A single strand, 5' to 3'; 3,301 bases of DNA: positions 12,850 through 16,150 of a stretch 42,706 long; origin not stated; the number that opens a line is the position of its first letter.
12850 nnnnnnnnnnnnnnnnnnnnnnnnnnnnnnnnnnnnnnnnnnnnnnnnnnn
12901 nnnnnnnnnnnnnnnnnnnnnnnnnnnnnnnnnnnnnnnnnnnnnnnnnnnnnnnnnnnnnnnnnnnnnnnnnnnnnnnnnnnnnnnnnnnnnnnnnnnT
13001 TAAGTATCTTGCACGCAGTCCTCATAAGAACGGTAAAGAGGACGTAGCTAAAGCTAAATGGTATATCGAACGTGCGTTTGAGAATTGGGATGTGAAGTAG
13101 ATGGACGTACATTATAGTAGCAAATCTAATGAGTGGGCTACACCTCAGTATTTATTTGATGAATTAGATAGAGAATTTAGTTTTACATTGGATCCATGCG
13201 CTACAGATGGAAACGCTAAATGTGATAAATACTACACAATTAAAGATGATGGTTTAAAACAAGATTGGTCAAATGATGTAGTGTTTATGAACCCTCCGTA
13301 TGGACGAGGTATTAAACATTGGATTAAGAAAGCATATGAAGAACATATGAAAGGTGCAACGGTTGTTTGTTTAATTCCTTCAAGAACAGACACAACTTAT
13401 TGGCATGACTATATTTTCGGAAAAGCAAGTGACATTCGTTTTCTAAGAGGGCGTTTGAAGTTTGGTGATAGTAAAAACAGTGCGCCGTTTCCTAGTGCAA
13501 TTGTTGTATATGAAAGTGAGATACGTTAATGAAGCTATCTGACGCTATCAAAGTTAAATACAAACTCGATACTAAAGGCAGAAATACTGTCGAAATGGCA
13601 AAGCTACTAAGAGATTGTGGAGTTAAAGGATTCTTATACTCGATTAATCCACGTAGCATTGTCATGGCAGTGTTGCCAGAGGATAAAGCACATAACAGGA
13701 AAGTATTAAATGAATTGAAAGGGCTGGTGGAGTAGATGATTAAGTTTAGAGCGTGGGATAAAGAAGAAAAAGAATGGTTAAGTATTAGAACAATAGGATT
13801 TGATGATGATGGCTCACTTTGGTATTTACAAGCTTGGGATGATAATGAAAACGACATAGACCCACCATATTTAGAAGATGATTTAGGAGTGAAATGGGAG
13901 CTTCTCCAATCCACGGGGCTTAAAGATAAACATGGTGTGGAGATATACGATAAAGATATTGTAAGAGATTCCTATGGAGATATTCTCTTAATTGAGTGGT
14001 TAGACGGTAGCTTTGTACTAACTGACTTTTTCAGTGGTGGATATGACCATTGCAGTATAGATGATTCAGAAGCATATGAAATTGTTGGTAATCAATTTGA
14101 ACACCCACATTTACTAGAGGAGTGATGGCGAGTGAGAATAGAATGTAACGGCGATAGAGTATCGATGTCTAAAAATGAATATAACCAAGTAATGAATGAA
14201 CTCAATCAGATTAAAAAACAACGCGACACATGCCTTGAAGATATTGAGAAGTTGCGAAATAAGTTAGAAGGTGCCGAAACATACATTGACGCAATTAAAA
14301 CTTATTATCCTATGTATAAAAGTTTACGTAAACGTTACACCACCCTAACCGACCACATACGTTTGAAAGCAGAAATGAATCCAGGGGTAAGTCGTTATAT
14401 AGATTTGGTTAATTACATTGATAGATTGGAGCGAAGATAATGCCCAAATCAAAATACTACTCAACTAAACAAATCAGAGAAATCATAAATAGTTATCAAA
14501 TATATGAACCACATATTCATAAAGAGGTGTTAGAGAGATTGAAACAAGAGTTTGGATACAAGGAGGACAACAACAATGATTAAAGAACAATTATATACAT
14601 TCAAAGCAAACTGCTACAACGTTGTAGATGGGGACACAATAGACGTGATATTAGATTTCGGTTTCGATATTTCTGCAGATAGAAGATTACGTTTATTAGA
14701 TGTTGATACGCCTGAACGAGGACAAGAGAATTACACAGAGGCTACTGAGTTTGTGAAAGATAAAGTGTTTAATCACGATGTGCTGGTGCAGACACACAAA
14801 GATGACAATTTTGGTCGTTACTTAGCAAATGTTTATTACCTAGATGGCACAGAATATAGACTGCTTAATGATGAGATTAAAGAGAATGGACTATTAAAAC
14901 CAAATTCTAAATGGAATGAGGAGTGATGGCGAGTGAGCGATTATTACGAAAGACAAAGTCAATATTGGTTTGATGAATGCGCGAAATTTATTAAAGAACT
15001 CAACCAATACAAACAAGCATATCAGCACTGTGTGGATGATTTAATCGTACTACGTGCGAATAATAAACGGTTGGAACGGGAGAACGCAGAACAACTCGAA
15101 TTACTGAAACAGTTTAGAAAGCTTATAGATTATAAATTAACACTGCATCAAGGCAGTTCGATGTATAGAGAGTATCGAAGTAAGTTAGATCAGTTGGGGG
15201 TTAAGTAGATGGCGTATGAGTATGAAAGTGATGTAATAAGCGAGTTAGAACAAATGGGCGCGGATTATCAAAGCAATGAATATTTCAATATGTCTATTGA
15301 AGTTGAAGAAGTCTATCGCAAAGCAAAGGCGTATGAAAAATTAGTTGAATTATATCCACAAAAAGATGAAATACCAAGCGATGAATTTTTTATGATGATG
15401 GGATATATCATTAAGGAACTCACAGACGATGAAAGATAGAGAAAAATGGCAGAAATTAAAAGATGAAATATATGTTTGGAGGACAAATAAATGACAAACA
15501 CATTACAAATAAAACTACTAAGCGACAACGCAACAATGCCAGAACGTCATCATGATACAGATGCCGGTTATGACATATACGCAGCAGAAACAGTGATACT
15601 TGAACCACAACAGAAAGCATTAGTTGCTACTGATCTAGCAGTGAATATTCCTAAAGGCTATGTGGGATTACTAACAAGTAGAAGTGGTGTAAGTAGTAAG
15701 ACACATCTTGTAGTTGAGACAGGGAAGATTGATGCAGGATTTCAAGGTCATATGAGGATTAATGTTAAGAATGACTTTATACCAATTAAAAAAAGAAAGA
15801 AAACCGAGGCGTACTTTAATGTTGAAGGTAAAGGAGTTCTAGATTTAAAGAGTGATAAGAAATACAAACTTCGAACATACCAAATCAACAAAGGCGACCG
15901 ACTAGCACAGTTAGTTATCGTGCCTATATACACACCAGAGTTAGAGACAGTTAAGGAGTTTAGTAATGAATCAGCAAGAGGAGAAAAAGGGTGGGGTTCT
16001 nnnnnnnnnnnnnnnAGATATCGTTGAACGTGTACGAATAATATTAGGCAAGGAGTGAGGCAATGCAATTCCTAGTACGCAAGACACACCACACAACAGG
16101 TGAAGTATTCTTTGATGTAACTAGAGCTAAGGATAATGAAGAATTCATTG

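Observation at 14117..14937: Second pair of exact 20-bp junction repeats brackets a three-gene module (102-aa, 47-aa, SNase-like)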

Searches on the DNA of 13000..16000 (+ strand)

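Call 5: search_dna_similar(query=window:13000-16000:+, collection=phages, mode=near, max_rows=40)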
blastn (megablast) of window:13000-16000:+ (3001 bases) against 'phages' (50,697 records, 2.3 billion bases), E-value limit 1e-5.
Records with a match: 7; places in all: 7; records where one place covers at least 80% of the query: 0.
Best place of each record, by identity: 90-95% 3; 80-90% 4.
By first word of the organism name: Staphylococcus 6; Streptococcus 1.
By host as written in the record: Staphylococcus aureus 2; Staphylococcus arlettae 1; Staphylococcus sp. 1; Streptococcus agalactiae 2024.2 1; Staphylococcus aureus D085 1; Staphylococcus ureilyticus ATCC 49330 1.
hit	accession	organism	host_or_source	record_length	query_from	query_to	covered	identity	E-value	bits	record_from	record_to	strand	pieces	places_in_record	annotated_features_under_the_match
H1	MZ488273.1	Staphylococcus phage vB_SarS_BM31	Staphylococcus arlettae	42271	537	947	14%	92.8%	3e-167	595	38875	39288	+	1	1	hypothetical protein (x2)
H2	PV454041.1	Staphylococcus phage HHU-22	Staphylococcus sp.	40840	2478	3000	14%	89.4%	1e-101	531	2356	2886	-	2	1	dUTP diphosphatase | hypothetical protein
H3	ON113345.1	Staphylococcus phage O1-69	Staphylococcus aureus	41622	528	2212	13%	90.4%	3e-73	533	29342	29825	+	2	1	record has no annotation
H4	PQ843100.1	Streptococcus phage vB_SagS-GXN2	Streptococcus agalactiae 2024.2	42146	584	2345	10%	82.4%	8e-49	264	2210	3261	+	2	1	none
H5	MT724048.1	Staphylococcus phage SAP3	Staphylococcus aureus D085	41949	2479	2775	10%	81.1%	8e-59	235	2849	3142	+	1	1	deoxyuridine triphosphate nucleotidohydrolase | hypothetical protein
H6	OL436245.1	Staphylococcus phage vB_SurM-PSU4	Staphylococcus ureilyticus ATCC 49330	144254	719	1434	4%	94.1%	2e-29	206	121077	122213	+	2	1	hypothetical protein (x5)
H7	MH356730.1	Staphylococcus phage VB-SauS-SA2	Staphylococcus aureus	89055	1099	1149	2%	88.5%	1e-6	62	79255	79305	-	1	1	hypothetical protein (x2)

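Call 9: get_annotated_region(hit=H3, flank=3000)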
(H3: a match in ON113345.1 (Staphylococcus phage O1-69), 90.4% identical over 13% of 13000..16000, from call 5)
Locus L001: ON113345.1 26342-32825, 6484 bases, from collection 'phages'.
description: UNVERIFIED_ORG: Staphylococcus phage O1-69, complete genome.
organism: Staphylococcus phage O1-69 (NCBI taxid 2936828)
taxonomy: Viruses; Duplodnaviria; Heunggongvirae; Uroviricota; Caudoviricetes
host: Staphylococcus aureus; source: slaughterhouse wastewater; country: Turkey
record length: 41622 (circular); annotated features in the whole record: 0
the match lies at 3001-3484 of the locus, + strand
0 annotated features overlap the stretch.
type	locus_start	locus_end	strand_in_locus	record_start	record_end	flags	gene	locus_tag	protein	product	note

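Call 10: get_annotated_region(hit=H7, flank=2500)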
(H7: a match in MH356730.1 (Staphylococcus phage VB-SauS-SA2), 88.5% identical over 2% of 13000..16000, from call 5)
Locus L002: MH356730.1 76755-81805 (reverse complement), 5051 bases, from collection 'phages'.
description: Staphylococcus phage VB-SauS-SA2, complete genome.
organism: Staphylococcus phage VB-SauS-SA2 (NCBI taxid 2234082)
taxonomy: Viruses; Duplodnaviria; Heunggongvirae; Uroviricota; Caudoviricetes; Sextaecvirus
host: Staphylococcus aureus; source: -; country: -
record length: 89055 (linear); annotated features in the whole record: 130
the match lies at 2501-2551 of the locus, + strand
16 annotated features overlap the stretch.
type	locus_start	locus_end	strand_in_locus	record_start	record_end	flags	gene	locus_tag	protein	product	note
CDS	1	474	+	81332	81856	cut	-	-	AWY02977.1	HNH endonuclease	-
CDS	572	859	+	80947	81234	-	-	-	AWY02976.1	hypothetical protein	-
CDS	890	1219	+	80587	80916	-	-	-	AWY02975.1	hypothetical protein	-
CDS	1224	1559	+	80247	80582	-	-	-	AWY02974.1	hypothetical protein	-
CDS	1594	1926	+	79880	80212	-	-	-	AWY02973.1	hypothetical protein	-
CDS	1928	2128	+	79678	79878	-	-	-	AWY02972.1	hypothetical protein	-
CDS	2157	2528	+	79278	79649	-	-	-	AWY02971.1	hypothetical protein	-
CDS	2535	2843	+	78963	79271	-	-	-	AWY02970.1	hypothetical protein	-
CDS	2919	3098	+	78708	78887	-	-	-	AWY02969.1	ATP synthase subunit alpha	ATP synthase subunit alpha, mitochondrial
CDS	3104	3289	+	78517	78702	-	-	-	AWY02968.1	hypothetical protein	ORF237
CDS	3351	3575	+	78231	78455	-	-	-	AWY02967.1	PLP-dependent aminotransferase family protein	-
CDS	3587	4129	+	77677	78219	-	-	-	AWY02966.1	guanylate kinase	-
CDS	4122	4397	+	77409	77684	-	-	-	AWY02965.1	NAD-dependent epimerase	-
CDS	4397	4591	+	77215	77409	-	-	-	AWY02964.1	hypothetical protein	-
CDS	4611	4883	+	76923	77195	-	-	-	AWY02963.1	hypothetical protein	-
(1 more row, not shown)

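Call 11: get_annotated_region(hit=H6, flank=2500)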
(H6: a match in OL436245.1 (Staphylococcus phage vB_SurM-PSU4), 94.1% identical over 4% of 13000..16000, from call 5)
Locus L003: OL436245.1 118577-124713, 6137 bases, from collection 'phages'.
description: Staphylococcus phage vB_SurM-PSU4, complete genome.
organism: Staphylococcus phage vB_SurM-PSU4 (NCBI taxid 2894348)
taxonomy: Viruses; Duplodnaviria; Heunggongvirae; Uroviricota; Caudoviricetes; Herelleviridae; Twortvirinae; Baoshanvirus
host: Staphylococcus ureilyticus ATCC 49330; source: sewage; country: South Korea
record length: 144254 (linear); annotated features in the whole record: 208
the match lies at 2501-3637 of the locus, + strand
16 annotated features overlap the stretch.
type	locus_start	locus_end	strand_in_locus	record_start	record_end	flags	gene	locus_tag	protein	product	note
CDS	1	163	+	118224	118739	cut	-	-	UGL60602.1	tail protein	-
CDS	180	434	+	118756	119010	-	-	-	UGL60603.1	tail protein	-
CDS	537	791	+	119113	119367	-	-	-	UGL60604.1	hypothetical protein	-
CDS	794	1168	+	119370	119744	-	-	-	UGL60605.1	hypothetical protein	-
CDS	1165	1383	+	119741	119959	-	-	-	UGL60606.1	hypothetical protein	-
CDS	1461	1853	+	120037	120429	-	-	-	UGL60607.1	hypothetical protein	-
CDS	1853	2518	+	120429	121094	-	-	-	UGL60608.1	hypothetical protein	-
CDS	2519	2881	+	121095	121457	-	-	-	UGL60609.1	hypothetical protein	-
CDS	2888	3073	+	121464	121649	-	-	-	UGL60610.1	hypothetical protein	-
CDS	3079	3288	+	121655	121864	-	-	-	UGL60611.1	hypothetical protein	-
CDS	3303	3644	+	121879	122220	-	-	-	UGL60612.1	hypothetical protein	-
CDS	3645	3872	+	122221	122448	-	-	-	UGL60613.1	hypothetical protein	-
CDS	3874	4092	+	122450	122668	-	-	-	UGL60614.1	hypothetical protein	-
CDS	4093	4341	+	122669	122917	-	-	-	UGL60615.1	hypothetical protein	-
CDS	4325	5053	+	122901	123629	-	-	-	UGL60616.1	hypothetical protein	-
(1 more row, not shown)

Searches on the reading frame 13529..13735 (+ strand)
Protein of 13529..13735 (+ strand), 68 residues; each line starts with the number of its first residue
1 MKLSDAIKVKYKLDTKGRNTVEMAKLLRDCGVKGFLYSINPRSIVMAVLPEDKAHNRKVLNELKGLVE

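Call 7: search_protein_families(library=pfam, proteins=[window:13529-13735:+], max_evalue=0.01)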
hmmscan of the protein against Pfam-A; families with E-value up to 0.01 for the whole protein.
window:13529-13735:+ (68 aa): 0 families

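Call 23: search_protein_families(library=phrogs, proteins=[window:13529-13735:+], max_evalue=0.001)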
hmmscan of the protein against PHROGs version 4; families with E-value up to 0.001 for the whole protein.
window:13529-13735:+ (68 aa): 1 family
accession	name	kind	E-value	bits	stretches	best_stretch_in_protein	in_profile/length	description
phrog_3683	-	unknown function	3.1e-27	95.3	1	1-62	1-62/63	-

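Call 51: search_protein_families(library=ncbifam, proteins=[window:13529-13735:+], max_evalue=0.01)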
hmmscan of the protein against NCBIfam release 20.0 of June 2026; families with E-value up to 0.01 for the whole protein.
window:13529-13735:+ (68 aa): 0 families

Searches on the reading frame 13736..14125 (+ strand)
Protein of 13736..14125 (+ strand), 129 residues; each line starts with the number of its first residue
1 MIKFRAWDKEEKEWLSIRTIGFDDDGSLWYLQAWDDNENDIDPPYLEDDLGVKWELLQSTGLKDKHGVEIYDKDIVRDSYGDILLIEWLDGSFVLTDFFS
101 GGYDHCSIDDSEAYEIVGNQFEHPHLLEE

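Call 7: search_protein_families(library=pfam, proteins=[window:13736-14125:+], max_evalue=0.01)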
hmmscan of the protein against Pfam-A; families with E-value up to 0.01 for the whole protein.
window:13736-14125:+ (129 aa): 1 family
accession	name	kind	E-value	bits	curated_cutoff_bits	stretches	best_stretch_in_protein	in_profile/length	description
PF09643.15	YopX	-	5e-23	81.9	22.4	1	3-128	1-128/128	YopX protein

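Call 23: search_protein_families(library=phrogs, proteins=[window:13736-14125:+], max_evalue=0.001)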
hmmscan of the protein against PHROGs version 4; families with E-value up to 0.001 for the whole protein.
window:13736-14125:+ (129 aa): 4 families
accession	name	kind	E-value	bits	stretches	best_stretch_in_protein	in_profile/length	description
phrog_98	-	unknown function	2.5e-32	113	1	1-129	27-152/208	-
phrog_24347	-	unknown function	9.5e-14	52.2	1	1-128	132-242/245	-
phrog_9246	-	unknown function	9.8e-14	52.4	1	2-78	3-75/82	-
phrog_8684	-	unknown function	2.4e-05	25.4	0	58-77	63-82/164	-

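Call 63: find_related_loci(query=window:13736-14125:+, collection=viral_contigs, flank=1500)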
Query window:13736-14125:+ (129 aa) in viral_contigs; peptide patterns used: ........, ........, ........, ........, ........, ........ (x = any residue, [..] = any of these).
18 stretches matched a pattern; 9 encode a relative of the query (tblastn E <= 1e-3); 9 distinct loci.
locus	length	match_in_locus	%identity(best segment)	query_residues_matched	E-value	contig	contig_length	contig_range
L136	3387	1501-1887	93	1-129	3e-80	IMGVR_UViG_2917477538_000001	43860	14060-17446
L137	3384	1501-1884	67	1-129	4e-52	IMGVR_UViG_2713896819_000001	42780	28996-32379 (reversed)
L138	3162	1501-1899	63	3-129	9e-49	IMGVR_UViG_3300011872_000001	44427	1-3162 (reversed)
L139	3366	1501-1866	64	3-129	1e-47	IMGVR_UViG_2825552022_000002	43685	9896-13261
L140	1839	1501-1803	73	1-102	2e-45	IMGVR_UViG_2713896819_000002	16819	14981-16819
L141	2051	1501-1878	54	3-129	7e-40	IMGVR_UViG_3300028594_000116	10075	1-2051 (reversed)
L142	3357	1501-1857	40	3-129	8e-19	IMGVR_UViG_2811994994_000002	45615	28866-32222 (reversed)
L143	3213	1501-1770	42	55-129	4e-13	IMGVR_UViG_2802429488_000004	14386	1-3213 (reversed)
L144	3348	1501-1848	31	2-129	1e-8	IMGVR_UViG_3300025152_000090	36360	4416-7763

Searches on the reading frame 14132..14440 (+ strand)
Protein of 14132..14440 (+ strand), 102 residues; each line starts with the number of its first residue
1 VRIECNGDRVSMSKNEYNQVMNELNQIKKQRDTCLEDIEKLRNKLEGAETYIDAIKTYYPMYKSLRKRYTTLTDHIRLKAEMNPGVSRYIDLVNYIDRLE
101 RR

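Call 7: search_protein_families(library=pfam, proteins=[window:14132-14440:+], max_evalue=0.01)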
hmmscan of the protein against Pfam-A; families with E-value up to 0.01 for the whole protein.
window:14132-14440:+ (102 aa): 2 families
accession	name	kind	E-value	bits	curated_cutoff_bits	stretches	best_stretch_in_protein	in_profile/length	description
PF12325.13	TMF_TATA_bd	-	0.00014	22.4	29.1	1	10-82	21-93/115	TATA element modulatory factor 1 TATA binding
PF12709.12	Fungal_TACC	-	0.0099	16.8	27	1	9-47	24-63/77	Fungal Transforming acidic coiled-coil (TACC) proteins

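Call 23: search_protein_families(library=phrogs, proteins=[window:14132-14440:+], max_evalue=0.001)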
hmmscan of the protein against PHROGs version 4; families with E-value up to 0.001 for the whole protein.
window:14132-14440:+ (102 aa): 2 families
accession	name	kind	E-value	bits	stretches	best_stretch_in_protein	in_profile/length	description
phrog_1034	-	unknown function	3.6e-06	28.1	1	15-94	26-79/106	-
phrog_24513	-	unknown function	0.00012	23.4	1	1-70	14-84/93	-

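Call 51: search_protein_families(library=ncbifam, proteins=[window:14132-14440:+], max_evalue=0.01)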
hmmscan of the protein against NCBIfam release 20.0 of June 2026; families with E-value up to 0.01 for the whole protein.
window:14132-14440:+ (102 aa): 5 families
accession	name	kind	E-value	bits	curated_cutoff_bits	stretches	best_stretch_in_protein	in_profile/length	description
NF041034.1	Rad50_Sulf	equivalog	0.00039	18.4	1000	1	9-75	465-633/872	DNA double-strand break repair ATPase Rad50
NF045487.1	ASRP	equivalog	0.00051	18.8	300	1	10-95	410-493/593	archaea-specific SMC-related protein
TIGR04523.1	Mplasa_alph_rch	subfamily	0.00081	17.4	270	1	14-74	165-225/745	helix-rich protein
NF053563.1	Rkd4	equivalog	0.00096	17.4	860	1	18-74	332-388/747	arcadin-4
NF003034.1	PRK03918.1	equivalog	0.0034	15.4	700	1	12-75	197-260/878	DNA double-strand break repair ATPase Rad50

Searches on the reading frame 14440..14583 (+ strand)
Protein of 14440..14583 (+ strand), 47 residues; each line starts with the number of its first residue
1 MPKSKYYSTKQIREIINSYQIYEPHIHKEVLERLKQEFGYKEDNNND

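Call 7: search_protein_families(library=pfam, proteins=[window:14440-14583:+], max_evalue=0.01)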
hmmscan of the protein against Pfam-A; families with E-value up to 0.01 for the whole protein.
window:14440-14583:+ (47 aa): 0 families

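Call 23: search_protein_families(library=phrogs, proteins=[window:14440-14583:+], max_evalue=0.001)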
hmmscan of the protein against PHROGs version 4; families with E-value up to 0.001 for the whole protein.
window:14440-14583:+ (47 aa): 0 families

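Call 51: search_protein_families(library=ncbifam, proteins=[window:14440-14583:+], max_evalue=0.01)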
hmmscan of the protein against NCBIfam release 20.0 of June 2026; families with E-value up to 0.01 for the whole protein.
window:14440-14583:+ (47 aa): 1 family
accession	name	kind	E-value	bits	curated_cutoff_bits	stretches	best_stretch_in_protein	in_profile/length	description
NF049964.1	dUTPaseEpsil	equivalog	0.00045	19.7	300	1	7-44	154-191/230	dUTPase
